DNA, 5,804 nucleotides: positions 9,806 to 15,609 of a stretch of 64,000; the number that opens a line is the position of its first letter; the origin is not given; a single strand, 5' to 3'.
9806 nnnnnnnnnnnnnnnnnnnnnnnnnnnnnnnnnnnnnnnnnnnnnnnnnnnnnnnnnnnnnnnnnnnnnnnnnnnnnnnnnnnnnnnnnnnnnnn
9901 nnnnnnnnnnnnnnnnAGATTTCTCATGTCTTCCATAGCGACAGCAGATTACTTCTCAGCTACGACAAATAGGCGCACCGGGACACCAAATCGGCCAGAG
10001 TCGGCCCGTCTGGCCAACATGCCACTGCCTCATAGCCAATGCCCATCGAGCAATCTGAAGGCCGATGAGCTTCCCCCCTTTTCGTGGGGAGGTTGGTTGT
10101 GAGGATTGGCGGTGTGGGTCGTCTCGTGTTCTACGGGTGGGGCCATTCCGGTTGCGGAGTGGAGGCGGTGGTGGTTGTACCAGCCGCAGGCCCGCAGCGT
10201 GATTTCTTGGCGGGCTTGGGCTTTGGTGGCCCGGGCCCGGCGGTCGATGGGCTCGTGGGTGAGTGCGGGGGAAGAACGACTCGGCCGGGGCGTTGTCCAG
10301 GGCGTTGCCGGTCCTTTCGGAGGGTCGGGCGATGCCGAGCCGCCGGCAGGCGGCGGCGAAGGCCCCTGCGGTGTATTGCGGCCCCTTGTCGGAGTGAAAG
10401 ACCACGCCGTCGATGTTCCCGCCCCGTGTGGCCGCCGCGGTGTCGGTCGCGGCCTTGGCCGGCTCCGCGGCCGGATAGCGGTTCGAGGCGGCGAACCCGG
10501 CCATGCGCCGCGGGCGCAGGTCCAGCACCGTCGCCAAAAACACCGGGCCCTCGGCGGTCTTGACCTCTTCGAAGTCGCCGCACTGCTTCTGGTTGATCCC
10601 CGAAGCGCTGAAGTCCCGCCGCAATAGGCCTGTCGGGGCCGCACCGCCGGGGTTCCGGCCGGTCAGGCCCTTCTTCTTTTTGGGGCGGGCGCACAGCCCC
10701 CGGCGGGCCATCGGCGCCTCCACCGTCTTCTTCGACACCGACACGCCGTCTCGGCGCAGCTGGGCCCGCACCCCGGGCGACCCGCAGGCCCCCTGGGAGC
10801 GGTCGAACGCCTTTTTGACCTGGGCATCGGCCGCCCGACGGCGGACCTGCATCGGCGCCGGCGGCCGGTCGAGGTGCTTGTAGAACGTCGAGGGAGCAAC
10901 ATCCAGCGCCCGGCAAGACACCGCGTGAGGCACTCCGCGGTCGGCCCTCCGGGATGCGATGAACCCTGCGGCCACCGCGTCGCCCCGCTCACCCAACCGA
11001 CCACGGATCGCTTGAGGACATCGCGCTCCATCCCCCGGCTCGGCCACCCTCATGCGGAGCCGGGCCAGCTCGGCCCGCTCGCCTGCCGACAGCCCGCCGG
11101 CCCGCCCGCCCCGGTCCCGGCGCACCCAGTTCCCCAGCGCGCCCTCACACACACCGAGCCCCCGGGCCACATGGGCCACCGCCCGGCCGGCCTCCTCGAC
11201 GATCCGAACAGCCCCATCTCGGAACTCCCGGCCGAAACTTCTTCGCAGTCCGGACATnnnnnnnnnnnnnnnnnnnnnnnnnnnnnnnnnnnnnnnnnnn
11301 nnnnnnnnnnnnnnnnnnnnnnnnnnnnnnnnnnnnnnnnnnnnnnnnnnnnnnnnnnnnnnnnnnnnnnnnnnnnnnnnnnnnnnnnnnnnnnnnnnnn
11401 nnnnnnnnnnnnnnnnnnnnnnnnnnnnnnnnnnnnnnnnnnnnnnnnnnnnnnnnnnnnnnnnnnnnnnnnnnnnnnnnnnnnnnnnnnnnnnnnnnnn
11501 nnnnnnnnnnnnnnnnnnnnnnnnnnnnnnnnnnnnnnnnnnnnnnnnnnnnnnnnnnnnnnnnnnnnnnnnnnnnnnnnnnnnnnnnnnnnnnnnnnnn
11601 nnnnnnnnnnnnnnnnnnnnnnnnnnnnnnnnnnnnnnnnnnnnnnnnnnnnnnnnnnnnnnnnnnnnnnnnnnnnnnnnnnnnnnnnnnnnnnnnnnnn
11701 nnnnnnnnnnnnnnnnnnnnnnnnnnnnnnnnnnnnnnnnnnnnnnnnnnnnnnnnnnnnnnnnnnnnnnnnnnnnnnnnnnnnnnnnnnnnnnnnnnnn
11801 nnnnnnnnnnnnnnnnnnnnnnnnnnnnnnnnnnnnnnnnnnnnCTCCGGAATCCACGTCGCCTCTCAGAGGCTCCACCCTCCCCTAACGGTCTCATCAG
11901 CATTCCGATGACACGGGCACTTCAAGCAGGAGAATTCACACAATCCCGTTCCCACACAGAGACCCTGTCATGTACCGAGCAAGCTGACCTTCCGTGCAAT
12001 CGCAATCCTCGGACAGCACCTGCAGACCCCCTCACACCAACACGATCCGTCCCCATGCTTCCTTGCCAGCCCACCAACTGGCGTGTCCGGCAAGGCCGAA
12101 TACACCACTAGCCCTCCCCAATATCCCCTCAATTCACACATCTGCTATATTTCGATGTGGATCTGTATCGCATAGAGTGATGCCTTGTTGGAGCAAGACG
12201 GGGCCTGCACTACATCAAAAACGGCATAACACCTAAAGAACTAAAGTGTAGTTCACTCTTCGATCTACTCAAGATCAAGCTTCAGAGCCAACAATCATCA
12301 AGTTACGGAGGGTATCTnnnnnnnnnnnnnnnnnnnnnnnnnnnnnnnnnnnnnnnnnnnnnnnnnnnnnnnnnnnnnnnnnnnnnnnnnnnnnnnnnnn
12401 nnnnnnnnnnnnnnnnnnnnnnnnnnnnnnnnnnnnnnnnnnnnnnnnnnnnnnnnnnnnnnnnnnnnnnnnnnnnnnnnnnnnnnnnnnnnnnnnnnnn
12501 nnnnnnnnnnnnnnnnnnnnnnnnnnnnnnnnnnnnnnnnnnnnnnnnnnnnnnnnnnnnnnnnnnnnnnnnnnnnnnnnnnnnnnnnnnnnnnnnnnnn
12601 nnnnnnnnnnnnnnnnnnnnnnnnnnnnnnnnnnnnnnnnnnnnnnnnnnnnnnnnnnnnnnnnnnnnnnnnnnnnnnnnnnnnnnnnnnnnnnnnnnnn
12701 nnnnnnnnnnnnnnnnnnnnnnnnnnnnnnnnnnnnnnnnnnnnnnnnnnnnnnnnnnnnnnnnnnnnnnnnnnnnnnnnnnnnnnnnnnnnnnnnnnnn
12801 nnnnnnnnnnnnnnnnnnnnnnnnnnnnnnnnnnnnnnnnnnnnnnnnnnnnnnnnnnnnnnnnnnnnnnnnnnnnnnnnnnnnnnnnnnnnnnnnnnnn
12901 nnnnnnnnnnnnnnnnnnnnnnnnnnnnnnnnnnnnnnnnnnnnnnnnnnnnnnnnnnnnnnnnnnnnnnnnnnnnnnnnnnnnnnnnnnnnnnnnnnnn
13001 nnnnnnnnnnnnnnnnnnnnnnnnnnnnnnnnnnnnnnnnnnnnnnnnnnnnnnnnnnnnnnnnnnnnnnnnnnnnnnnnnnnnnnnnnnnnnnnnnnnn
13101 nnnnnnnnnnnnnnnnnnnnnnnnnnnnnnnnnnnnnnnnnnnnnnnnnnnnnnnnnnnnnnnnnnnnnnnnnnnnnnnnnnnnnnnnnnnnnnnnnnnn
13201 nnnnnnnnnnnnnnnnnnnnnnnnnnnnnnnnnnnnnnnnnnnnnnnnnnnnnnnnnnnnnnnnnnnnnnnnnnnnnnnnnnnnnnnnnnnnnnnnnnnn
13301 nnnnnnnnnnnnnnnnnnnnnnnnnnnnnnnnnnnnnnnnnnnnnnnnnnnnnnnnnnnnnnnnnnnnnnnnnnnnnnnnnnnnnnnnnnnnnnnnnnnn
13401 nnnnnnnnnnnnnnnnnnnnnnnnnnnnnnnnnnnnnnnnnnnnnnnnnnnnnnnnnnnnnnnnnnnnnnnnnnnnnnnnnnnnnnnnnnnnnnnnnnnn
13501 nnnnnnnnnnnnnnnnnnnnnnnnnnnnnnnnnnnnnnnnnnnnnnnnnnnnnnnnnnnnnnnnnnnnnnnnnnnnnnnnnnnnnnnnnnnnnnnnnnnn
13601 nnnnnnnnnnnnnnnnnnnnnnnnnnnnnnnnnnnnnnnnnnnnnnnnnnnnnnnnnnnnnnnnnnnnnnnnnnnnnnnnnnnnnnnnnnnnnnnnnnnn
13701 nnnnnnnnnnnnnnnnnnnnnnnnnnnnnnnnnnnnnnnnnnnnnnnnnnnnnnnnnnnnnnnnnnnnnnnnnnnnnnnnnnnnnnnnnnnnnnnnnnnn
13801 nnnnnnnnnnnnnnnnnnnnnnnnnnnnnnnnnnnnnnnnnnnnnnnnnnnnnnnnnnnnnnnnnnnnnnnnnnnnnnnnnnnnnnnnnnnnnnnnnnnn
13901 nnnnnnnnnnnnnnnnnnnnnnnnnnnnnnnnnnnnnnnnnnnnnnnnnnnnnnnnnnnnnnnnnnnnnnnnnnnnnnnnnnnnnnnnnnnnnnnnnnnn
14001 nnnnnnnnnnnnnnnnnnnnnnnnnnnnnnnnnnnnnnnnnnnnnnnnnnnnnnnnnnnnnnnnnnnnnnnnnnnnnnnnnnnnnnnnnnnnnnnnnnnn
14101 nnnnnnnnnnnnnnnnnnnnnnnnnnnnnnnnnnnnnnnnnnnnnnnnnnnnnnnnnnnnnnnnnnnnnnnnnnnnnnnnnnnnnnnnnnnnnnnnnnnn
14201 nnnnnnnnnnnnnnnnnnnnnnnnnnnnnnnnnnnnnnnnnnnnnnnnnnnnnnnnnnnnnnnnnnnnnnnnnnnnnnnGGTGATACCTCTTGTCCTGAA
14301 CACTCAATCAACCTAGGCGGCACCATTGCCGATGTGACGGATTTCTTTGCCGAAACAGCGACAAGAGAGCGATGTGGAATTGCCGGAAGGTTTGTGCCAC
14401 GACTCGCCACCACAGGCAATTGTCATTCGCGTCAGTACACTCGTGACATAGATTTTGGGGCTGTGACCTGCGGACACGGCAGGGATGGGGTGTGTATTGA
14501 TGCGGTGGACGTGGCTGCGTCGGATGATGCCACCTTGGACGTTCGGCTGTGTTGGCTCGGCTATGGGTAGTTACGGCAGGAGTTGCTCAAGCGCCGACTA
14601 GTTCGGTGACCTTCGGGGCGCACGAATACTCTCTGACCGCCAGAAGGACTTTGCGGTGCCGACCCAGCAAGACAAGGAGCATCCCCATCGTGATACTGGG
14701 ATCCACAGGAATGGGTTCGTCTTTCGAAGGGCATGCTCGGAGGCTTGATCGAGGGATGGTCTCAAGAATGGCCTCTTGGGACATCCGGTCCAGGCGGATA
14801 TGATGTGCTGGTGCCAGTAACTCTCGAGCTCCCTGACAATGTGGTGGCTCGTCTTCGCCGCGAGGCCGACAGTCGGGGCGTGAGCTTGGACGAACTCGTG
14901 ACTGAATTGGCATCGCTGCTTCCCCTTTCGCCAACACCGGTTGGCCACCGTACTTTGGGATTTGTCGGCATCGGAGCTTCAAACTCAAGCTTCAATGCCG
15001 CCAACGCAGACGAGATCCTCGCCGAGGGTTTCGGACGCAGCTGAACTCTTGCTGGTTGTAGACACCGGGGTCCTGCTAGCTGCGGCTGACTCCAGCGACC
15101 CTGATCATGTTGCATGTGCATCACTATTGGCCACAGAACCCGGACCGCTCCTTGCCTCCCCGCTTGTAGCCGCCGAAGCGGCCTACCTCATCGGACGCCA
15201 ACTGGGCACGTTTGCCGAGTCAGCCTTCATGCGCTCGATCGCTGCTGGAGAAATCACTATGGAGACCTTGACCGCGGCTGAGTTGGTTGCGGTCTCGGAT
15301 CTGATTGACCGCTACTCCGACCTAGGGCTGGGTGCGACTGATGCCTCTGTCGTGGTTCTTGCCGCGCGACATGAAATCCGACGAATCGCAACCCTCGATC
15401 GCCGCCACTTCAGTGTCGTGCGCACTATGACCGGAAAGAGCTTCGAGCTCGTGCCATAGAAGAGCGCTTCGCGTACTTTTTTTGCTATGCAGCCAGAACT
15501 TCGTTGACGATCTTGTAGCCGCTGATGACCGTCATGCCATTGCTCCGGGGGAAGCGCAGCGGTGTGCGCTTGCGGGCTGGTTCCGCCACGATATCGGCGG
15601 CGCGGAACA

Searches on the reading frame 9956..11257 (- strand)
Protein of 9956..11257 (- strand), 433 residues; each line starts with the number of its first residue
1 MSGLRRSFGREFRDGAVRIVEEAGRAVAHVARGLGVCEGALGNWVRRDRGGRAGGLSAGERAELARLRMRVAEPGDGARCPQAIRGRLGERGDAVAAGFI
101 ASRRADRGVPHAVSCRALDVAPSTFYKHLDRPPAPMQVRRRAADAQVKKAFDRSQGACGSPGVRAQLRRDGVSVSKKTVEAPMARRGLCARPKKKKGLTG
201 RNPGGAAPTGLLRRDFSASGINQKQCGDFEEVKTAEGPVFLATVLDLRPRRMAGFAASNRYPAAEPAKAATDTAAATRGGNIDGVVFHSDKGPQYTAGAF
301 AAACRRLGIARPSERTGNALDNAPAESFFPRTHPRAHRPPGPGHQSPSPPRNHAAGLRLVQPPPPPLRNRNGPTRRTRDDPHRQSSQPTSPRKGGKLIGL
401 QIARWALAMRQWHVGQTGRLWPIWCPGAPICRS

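Call 9: search_protein_families(library=pfam, proteins=[window:9956-11257:-], max_evalue=0.01)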
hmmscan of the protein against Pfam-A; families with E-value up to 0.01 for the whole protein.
window:9956-11257:- (433 aa): 3 families
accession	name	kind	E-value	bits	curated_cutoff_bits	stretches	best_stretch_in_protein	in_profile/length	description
PF01527.26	HTH_Tnp_1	-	2.5e-11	44.1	24.1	1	5-53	4-49/75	Transposase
PF13276.12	HTH_21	-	6.2e-11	42.8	28.1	1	143-196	6-60/60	HTH-like domain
PF00665.32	rve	-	8e-11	42.5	32.6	1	222-318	5-101/102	Integrase core domain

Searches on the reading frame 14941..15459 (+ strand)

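Call 9: search_protein_families(library=pfam, proteins=[window:14941-15459:+], max_evalue=0.01)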
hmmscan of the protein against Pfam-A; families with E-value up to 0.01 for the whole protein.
window:14941-15459:+ (172 aa): 1 family
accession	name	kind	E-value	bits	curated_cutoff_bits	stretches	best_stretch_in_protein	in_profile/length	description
PF01850.27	PIN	-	5.5e-12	46.8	23.6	1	39-158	2-115/120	PIN domain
